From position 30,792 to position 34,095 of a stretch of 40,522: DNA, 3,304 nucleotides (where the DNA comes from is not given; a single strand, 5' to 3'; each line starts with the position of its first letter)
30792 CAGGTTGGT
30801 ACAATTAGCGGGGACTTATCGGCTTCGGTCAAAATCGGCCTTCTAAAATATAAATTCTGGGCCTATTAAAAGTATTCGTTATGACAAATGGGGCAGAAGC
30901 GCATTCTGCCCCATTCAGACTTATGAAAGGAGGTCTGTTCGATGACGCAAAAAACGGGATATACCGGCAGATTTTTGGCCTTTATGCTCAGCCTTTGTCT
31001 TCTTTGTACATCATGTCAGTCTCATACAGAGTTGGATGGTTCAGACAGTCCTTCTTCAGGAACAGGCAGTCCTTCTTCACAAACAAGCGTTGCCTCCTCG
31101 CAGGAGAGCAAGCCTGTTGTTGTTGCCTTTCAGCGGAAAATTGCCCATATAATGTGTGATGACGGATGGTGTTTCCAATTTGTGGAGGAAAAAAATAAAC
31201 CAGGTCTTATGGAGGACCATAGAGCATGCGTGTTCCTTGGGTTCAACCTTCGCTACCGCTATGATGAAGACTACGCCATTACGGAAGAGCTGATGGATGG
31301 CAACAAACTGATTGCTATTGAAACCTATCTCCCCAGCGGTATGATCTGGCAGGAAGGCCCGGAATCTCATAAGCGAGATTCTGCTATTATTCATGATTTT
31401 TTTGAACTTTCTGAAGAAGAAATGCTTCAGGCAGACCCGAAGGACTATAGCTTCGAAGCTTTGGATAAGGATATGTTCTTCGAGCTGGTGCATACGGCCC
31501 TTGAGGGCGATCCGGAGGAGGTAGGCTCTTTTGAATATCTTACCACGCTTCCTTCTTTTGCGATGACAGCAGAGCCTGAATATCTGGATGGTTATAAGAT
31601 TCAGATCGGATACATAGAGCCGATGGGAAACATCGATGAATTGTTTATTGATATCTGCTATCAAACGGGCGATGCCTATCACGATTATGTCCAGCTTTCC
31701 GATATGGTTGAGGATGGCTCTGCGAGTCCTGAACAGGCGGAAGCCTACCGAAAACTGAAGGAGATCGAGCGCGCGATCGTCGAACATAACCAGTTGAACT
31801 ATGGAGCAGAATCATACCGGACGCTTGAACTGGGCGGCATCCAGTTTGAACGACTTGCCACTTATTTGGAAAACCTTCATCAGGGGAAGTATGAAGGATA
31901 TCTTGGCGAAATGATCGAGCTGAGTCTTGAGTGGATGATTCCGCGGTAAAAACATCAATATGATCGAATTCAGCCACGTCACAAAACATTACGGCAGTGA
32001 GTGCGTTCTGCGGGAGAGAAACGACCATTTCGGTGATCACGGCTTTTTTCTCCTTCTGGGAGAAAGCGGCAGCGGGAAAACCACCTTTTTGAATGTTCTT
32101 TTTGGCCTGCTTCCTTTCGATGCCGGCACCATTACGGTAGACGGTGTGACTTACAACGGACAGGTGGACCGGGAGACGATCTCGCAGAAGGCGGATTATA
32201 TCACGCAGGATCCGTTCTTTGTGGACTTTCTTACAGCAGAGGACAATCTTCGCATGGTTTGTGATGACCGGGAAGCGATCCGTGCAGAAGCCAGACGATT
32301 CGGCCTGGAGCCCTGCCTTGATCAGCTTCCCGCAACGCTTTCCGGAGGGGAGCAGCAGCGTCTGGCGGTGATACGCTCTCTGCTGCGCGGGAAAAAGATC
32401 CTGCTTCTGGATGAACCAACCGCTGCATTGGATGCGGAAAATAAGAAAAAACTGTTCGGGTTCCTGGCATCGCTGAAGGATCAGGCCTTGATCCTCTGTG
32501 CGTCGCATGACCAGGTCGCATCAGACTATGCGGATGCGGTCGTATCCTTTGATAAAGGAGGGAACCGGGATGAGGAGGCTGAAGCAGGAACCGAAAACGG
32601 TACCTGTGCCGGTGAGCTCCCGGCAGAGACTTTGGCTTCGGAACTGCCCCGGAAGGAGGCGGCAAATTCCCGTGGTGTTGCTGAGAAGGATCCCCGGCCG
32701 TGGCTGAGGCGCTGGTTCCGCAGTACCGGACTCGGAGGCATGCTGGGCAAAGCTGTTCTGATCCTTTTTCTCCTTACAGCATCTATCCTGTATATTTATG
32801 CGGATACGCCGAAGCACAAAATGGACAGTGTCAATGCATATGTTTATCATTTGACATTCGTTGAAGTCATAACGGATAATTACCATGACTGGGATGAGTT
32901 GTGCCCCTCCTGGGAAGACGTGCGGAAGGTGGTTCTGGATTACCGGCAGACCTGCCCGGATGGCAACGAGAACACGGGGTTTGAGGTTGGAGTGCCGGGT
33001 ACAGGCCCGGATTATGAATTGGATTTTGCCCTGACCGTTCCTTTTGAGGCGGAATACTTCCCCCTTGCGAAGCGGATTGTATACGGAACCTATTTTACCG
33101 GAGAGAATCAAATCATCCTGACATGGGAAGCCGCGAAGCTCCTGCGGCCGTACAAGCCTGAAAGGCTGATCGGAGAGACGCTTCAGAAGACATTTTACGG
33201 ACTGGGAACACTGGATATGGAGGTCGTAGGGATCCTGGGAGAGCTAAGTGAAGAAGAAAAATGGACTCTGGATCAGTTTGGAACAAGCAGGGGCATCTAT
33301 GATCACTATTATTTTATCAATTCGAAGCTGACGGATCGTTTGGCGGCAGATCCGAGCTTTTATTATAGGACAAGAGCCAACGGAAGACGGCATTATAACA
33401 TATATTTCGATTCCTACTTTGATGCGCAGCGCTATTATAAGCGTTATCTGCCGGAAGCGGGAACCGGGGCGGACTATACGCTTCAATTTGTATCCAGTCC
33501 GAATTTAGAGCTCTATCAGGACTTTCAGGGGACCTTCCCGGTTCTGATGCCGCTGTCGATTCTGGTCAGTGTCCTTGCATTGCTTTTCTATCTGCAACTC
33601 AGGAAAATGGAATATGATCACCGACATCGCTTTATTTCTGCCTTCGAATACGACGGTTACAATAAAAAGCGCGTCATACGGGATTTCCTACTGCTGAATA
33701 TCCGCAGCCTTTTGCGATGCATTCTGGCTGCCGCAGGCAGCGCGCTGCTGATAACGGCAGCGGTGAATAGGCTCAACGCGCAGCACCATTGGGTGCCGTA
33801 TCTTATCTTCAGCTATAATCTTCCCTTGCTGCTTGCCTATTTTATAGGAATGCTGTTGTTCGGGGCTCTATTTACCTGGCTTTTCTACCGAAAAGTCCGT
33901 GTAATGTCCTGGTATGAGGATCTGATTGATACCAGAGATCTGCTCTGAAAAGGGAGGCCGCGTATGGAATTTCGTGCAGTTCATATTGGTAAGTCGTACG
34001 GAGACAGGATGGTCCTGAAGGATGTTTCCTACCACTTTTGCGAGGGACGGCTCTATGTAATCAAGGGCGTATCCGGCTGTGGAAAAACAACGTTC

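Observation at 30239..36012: Self-contained four-gene accessory cassette: unplaceable secreted small protein, acidic lipoprotein and two fused MacB-type ABC proteins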

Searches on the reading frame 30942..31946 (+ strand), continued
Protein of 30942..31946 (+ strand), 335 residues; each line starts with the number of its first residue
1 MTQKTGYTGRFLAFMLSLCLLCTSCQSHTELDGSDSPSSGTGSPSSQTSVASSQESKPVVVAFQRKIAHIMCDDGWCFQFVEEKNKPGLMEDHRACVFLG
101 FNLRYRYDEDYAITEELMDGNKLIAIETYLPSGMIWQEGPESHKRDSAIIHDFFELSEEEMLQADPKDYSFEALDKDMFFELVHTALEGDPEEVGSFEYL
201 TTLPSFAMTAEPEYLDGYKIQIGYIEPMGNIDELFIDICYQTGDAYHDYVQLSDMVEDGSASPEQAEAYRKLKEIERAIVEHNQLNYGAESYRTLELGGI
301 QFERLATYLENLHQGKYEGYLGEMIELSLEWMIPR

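Call 62: find_encoding_contigs(protein=P0053, flank=6000, max_places=3)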
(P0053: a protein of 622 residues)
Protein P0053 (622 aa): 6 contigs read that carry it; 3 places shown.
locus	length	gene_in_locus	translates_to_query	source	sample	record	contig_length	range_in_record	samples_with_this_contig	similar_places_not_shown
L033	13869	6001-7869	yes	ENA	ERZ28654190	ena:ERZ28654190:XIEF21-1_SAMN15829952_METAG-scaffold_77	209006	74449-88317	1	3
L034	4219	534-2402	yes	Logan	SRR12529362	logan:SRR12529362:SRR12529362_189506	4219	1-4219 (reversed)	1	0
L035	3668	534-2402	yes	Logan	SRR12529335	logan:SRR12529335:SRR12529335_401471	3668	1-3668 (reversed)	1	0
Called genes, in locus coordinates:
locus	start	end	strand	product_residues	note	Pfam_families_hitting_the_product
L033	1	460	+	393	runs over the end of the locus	PF05206:TRM13 (faint), PF13679:Methyltransf_32, PF13847:Methyltransf_31, PF13649:Methyltransf_25 (weak)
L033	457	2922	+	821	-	-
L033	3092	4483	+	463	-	PF01336:tRNA_anti-codon, PF00152:tRNA-synt_2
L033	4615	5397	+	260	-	PF01261:AP_endonuc_2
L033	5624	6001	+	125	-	PF03965:Penicillinase_R, PF22194:WHD_F93 (faint)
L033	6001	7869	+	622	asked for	PF05569:Peptidase_M56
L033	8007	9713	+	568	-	PF09820:AAA-ATPase_like, PF08011:PDDEXK_9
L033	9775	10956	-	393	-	PF13793:Pribosyltran_N, PF00156:Pribosyltran, PF14572:Pribosyl_synth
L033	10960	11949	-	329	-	PF01695:IstB_IS21, PF00308:Bac_DnaA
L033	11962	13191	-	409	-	PF07261:DnaB_2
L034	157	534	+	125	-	PF03965:Penicillinase_R, PF22194:WHD_F93 (faint)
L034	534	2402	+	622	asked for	PF05569:Peptidase_M56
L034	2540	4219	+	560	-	?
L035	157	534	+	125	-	PF03965:Penicillinase_R, PF22194:WHD_F93 (faint)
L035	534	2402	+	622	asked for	PF05569:Peptidase_M56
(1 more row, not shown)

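Call 79: fold_search(model_id=the predicted structure, library=viral)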
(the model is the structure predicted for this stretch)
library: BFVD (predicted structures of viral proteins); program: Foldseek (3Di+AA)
matches with E <= 10: 646; with E <= 0.001: 0
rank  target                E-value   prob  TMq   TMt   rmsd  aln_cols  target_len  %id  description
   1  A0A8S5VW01            1.6e-02  0.21  0.13  0.13  22.0       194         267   13  (no name in the UniProt tables at hand)
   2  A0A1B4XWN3            2.0e-02  0.12  0.13  0.09  25.1       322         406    7  Uncharacterized protein [Tenacibaculum phage pT24]
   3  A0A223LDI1            5.3e-02  0.09  0.13  0.11  22.2       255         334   11  Uncharacterized protein [Bacillus phage PBS1]
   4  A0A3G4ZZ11            1.9e-01  0.10  0.18  0.17  18.9       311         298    8  Uncharacterized protein [Gaeavirus sp.]
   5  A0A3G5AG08            1.9e-01  0.08  0.14  0.09  19.8       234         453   10  mRNA 5'-phosphatase (Fragment) [Solivirus sp.]
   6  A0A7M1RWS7            2.2e-01  0.04  0.10  0.05  36.1       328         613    8  Uncharacterized protein [uncultured phage cr3_1]
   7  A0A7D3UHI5            2.3e-01  0.09  0.13  0.16  18.3       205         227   11  (no name in the UniProt tables at hand)
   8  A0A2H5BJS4            2.3e-01  0.06  0.13  0.08  20.6       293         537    7  dihydrofolate reductase [Erwinia phage vB_EamM_MadMel]
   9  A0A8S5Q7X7            2.6e-01  0.05  0.11  0.15  23.6       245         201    6  Uncharacterized protein [Siphoviridae sp. ctdVv30]
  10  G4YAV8                3.0e-01  0.08  0.14  0.13  17.2       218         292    6  (no name in the UniProt tables at hand)
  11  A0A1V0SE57            3.2e-01  0.06  0.13  0.12  18.9       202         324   11  Uncharacterized protein [Indivirus ILV1]
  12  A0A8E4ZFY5            3.6e-01  0.23  0.13  0.15   9.8        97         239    8  Uncharacterized protein [Tenacibaculum phage Gundel_1]
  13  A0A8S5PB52            3.6e-01  0.03  0.11  0.12  21.5       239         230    8  Uncharacterized protein [Myoviridae sp. ctBrv3]
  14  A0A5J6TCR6            3.6e-01  0.03  0.10  0.07  18.0       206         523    6  (no name in the UniProt tables at hand)
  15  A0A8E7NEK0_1          3.8e-01  0.03  0.10  0.04  19.5       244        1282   11  (no name in the UniProt tables at hand)
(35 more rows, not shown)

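Call 80: find_related_loci(query=A1, collection=metagenome_contigs, flank=7000)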
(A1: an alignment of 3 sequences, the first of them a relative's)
Query A1 (335 aa) in metagenome_contigs; peptide patterns used: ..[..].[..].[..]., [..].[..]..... (x = any residue, [..] = any of these).
143 stretches matched a pattern; 3 encode a relative of the query (tblastn E <= 1e-3); 3 distinct loci.
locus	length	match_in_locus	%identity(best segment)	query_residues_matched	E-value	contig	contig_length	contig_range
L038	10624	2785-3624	36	49-325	6e-54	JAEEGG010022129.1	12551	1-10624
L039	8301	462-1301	36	49-325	6e-54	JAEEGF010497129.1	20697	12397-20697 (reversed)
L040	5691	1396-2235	36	49-325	1e-52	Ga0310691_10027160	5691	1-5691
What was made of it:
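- Tried and rejected: The scan with A1 gave only three loci (call 80).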

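Call 85: search_protein_families(library=padloc, proteins=[window:30942-31946:+], max_evalue=0.01)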
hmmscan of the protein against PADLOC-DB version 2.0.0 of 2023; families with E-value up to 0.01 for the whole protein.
window:30942-31946:+ (335 aa): 0 families

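Call 86: search_protein_families(library=phrogs, proteins=[window:30942-31946:+], max_evalue=0.01)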
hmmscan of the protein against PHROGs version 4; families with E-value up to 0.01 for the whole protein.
window:30942-31946:+ (335 aa): 0 families

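Call 106: find_related_loci(query=A1, collection=viral_contigs, flank=6000)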
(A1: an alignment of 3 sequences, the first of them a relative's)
Query A1 (335 aa) in viral_contigs; peptide patterns used: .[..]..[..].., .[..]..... (x = any residue, [..] = any of these).
98 stretches matched a pattern, but none encodes a relative of the query by tblastn (E <= 1e-3).

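Call 108: search_dna_similar(query=window:31113-31946:+, collection=plasmids, mode=protein, max_evalue=0.001, max_rows=15)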
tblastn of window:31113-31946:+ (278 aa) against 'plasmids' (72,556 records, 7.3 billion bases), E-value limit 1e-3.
No match.

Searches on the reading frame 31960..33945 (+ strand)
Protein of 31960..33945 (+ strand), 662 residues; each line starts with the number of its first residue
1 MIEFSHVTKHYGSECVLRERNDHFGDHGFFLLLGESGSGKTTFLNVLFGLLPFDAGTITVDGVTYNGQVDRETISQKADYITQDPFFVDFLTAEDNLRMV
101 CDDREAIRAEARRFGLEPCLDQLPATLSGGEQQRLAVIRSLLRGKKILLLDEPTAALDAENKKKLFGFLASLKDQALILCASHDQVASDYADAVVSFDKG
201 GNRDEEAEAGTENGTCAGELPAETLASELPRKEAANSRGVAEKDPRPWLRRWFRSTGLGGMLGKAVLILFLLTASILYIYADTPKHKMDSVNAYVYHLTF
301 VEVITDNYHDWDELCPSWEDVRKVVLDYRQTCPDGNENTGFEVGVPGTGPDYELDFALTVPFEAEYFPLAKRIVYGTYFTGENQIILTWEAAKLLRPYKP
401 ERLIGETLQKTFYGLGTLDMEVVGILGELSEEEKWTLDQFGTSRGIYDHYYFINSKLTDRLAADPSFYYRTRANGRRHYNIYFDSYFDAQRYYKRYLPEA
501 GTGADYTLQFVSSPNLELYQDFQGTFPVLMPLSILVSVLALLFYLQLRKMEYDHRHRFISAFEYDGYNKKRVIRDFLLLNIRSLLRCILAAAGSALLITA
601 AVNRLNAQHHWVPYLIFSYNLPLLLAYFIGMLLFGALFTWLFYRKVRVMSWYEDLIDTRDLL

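Call 3: search_protein_families(library=pfam, proteins=[window:31960-33945:+], max_evalue=1)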
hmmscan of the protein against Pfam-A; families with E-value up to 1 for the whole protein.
window:31960-33945:+ (662 aa): 17 families
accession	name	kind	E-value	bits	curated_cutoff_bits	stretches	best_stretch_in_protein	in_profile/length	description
PF00005.33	ABC_tran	-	8.2e-25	88.4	25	1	31-155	15-137/137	ABC transporter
PF13304.12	AAA_21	-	3.6e-07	31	27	1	126-186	237-301/304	AAA domain, putative AbiEii toxin, Type IV TA system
PF02463.25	SMC_N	-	5.4e-06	26.4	40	1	126-196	136-210/220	RecF/RecN/SMC N terminal domain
PF02687.27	FtsX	-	0.00013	22.4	25.5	1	532-647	3-116/120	FtsX-like permease C-terminal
PF13191.12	AAA_16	-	0.00025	22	32.6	1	25-154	22-142/167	AAA ATPase domain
PF13555.12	AAA_29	-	0.008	16.3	27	1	24-45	19-40/61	P-loop containing region of AAA domain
PF13476.12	AAA_23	-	0.0098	17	27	1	24-50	17-42/201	AAA domain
PF13401.12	AAA_22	-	0.011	16.4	27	1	27-60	5-39/130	AAA domain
PF13558.12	SbcC_Walker_B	-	0.036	14.7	27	0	126-170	32-89/90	SbcC/RAD50-like, Walker B motif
PF19975.5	DO-GTPase1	-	0.051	13.3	27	1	31-63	1-33/271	Double-GTPase 1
PF00437.27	T2SSE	-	0.09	11.8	24.9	1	27-56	142-171/370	Type II/IV secretion system protein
PF04665.18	Pox_A32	-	0.13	12.1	22.8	1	31-49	17-35/242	Poxvirus A32 protein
PF20720.3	nSTAND3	-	0.16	12.1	27.2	1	22-47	12-37/155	Novel STAND NTPase 3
PF25109.1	HAD_PNKP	-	0.21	12.2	27.6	1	61-117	78-134/143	Polynucleotide kinase PNKP phosphatase domain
PF25199.1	nSTAND_NTPase5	-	0.22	11.8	34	1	22-44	36-58/145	Novel STAND NTPase 5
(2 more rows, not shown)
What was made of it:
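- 31960..33948 (+): ABC-A: fused ATPase plus 4-TM FtsX-type permease, with an external domain of about 247 aa. FtsX 1.3e-4, at 22.4 bits, below the 25.5 cut-off (call 3).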

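Call 4: search_protein_families(library=ncbifam, proteins=[window:31960-33945:+], max_evalue=1)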
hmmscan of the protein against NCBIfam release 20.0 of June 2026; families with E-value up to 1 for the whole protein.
window:31960-33945:+ (662 aa): 196 families (the best 25 are shown)
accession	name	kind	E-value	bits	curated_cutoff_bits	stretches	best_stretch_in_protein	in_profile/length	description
TIGR03608.1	L_ocin_972_ABC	subfamily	2.4e-34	118.6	254.85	1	5-196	2-205/206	putative bacteriocin export ABC transporter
TIGR02857.1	CydD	equivalog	3.3e-32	112.2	435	1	2-196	322-528/529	thiol reductant ABC exporter subunit CydD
TIGR02673.1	FtsE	equivalog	2e-27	96.3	264.85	1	1-194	1-207/214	cell division ATP-binding protein FtsE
TIGR02868.1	CydC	equivalog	9e-27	93.9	329.05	1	31-184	365-529/530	thiol reductant ABC exporter subunit CydC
TIGR02142.1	modC_ABC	equivalog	1.8e-26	93.2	285.05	1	27-200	23-208/353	molybdenum ABC transporter ATP-binding protein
TIGR02982.1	heterocyst_DevA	subfamily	2e-26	92.9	295.8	1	16-200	20-217/220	ABC exporter ATP-binding subunit, DevA family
NF007027.0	PRK09493.1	equivalog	7.3e-25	87.7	379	1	1-200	1-212/240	glutamine ABC transporter ATP-binding protein GlnQ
NF008355.0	PRK11144.1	equivalog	2.3e-24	86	434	1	24-200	21-205/353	molybdenum ABC transporter ATP-binding protein ModC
NF007601.2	PRK10247.1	equivalog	5.9e-24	84.7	292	1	4-195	4-202/204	iron efflux ABC transporter ATP-binding subunit FetA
TIGR00968.1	3a0106s01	subfamily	4.7e-23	81.9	342.75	1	2-201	1-208/237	sulfate ABC transporter ATP-binding protein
TIGR03410.1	urea_trans_UrtE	equivalog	4.9e-23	81.8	285.8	1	3-209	2-217/230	urea ABC transporter ATP-binding subunit UrtE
TIGR03375.1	type_I_sec_LssB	subfamily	7.8e-23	80.6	693.1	1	32-200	498-677/696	type I secretion system permease/ATPase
TIGR04520.1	ECF_ATPase_1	equivalog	9.7e-23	80.9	315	1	2-202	1-214/269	energy-coupling factor transporter ATPase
TIGR01189.1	ccmA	equivalog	1.5e-22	80.3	131.6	1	26-188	25-190/198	heme ABC exporter ATP-binding protein CcmA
NF040873.1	AztA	equivalog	2.6e-22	79.4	220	1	11-195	2-189/191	zinc ABC transporter ATP-binding protein AztA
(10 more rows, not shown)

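Call 85: search_protein_families(library=padloc, proteins=[window:31960-33945:+], max_evalue=0.01)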
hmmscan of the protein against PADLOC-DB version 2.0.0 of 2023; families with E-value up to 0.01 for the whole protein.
window:31960-33945:+ (662 aa): 5 families
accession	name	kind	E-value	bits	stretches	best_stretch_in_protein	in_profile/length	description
PDLC04135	mad3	-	1.9e-24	84.9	2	121-209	258-349/374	mads_3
PDLC02980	AriA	-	5.8e-08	31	1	126-186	237-301/304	-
PDLC04140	mad8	-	1.1e-07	29.7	1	15-176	15-220/314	mads_8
PDLC04164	AriA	-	2.2e-07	28.7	1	126-184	171-232/253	-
PDLC04213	HEC-02A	-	0.0089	13.6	0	141-192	228-280/337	-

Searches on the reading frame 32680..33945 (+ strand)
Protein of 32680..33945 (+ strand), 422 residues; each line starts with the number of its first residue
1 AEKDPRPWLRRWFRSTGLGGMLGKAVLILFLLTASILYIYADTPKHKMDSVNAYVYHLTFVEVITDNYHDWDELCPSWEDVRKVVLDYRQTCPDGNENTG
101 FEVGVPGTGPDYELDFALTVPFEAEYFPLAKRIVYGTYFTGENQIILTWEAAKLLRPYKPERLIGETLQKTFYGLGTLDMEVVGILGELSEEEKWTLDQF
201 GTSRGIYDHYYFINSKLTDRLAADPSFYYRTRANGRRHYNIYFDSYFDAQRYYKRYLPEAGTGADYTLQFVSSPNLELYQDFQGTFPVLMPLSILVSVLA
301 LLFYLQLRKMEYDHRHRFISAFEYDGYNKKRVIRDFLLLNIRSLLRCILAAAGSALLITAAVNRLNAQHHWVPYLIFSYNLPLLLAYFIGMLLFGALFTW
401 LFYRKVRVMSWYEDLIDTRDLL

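Call 55: search_solved_structures(query=window:32680-33945:+, max_evalue=1)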
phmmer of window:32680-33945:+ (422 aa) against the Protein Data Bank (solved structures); distinct sequences matched with E-value up to 1: 0.
